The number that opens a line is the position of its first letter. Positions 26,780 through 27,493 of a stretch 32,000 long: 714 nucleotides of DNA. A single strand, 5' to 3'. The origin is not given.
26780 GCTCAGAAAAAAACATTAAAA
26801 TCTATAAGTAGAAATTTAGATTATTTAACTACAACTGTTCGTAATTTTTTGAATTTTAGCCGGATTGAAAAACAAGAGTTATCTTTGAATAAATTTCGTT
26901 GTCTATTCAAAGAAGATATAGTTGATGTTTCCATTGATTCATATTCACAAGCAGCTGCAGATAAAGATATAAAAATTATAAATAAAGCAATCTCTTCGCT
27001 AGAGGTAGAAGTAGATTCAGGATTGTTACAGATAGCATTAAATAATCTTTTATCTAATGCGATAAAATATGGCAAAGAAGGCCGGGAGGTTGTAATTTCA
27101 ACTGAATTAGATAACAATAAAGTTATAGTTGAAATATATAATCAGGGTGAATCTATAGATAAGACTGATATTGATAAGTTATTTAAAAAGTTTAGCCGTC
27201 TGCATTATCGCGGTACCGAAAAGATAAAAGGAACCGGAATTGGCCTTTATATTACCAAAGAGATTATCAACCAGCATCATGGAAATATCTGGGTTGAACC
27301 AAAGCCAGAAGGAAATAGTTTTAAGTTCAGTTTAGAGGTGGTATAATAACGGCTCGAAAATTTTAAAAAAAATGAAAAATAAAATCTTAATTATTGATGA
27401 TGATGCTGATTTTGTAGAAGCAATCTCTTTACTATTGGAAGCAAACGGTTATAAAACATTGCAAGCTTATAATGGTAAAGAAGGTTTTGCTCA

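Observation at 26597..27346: Histidine kinase without any input domain, translationally coupled to the variant hydrogenase gene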

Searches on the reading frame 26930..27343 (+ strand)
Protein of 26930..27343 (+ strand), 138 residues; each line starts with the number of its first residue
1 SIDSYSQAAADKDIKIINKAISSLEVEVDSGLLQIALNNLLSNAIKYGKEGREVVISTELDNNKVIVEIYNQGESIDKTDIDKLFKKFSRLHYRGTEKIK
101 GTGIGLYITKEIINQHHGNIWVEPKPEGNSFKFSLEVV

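Call 60: search_solved_structures(query=window:26930-27343:+, max_evalue=0.000001, show_alignments=5)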
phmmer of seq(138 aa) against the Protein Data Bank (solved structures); distinct sequences matched with E-value up to 0.000001: 30.
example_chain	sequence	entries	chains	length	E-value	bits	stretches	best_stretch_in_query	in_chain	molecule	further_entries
3sl2_A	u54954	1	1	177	3.5e-19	73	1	18-134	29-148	Sensor histidine kinase yycG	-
4i5s_A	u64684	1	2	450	2.9e-18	70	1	6-133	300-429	Putative histidine kinase CovS; VicK-like protein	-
5c93_A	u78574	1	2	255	6.1e-16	62.5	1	23-135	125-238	Histidine kinase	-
4u7n_A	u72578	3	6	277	7.8e-16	62.2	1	23-135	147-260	Histidine protein kinase sensor protein | Histidine kinase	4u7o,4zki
7zp0_A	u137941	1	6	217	2e-13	54.4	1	22-135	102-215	Sensor protein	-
3dge_A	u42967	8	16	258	2.1e-13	54.3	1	23-126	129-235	Sensor protein | Histidine kinase | Sensor histidine kinase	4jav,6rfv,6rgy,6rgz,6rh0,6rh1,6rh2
2c2a_A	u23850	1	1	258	2.1e-13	54.3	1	23-126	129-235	SENSOR HISTIDINE KINASE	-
6azr_A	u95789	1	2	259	2.1e-13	54.3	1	23-126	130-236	Sensor histidine kinase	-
6rh7_A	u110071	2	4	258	2.1e-13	54.3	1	23-126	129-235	Sensor histidine kinase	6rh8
5uht_A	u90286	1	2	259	2.1e-13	54.3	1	23-126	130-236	Sensor histidine kinase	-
4jas_A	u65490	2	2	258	2.1e-13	54.3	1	23-126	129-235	Histidine kinase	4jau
8dvq_A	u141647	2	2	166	7.6e-13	52.5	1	15-135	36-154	Sensor protein VanS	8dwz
3a0r_A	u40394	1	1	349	3.7e-12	50.3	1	23-134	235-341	Sensor protein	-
3a0t_A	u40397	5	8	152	3.9e-11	47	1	23-135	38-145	Sensor protein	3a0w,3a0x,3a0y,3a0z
6paj_A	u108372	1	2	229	5e-11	46.6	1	29-125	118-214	Sensor protein SrrB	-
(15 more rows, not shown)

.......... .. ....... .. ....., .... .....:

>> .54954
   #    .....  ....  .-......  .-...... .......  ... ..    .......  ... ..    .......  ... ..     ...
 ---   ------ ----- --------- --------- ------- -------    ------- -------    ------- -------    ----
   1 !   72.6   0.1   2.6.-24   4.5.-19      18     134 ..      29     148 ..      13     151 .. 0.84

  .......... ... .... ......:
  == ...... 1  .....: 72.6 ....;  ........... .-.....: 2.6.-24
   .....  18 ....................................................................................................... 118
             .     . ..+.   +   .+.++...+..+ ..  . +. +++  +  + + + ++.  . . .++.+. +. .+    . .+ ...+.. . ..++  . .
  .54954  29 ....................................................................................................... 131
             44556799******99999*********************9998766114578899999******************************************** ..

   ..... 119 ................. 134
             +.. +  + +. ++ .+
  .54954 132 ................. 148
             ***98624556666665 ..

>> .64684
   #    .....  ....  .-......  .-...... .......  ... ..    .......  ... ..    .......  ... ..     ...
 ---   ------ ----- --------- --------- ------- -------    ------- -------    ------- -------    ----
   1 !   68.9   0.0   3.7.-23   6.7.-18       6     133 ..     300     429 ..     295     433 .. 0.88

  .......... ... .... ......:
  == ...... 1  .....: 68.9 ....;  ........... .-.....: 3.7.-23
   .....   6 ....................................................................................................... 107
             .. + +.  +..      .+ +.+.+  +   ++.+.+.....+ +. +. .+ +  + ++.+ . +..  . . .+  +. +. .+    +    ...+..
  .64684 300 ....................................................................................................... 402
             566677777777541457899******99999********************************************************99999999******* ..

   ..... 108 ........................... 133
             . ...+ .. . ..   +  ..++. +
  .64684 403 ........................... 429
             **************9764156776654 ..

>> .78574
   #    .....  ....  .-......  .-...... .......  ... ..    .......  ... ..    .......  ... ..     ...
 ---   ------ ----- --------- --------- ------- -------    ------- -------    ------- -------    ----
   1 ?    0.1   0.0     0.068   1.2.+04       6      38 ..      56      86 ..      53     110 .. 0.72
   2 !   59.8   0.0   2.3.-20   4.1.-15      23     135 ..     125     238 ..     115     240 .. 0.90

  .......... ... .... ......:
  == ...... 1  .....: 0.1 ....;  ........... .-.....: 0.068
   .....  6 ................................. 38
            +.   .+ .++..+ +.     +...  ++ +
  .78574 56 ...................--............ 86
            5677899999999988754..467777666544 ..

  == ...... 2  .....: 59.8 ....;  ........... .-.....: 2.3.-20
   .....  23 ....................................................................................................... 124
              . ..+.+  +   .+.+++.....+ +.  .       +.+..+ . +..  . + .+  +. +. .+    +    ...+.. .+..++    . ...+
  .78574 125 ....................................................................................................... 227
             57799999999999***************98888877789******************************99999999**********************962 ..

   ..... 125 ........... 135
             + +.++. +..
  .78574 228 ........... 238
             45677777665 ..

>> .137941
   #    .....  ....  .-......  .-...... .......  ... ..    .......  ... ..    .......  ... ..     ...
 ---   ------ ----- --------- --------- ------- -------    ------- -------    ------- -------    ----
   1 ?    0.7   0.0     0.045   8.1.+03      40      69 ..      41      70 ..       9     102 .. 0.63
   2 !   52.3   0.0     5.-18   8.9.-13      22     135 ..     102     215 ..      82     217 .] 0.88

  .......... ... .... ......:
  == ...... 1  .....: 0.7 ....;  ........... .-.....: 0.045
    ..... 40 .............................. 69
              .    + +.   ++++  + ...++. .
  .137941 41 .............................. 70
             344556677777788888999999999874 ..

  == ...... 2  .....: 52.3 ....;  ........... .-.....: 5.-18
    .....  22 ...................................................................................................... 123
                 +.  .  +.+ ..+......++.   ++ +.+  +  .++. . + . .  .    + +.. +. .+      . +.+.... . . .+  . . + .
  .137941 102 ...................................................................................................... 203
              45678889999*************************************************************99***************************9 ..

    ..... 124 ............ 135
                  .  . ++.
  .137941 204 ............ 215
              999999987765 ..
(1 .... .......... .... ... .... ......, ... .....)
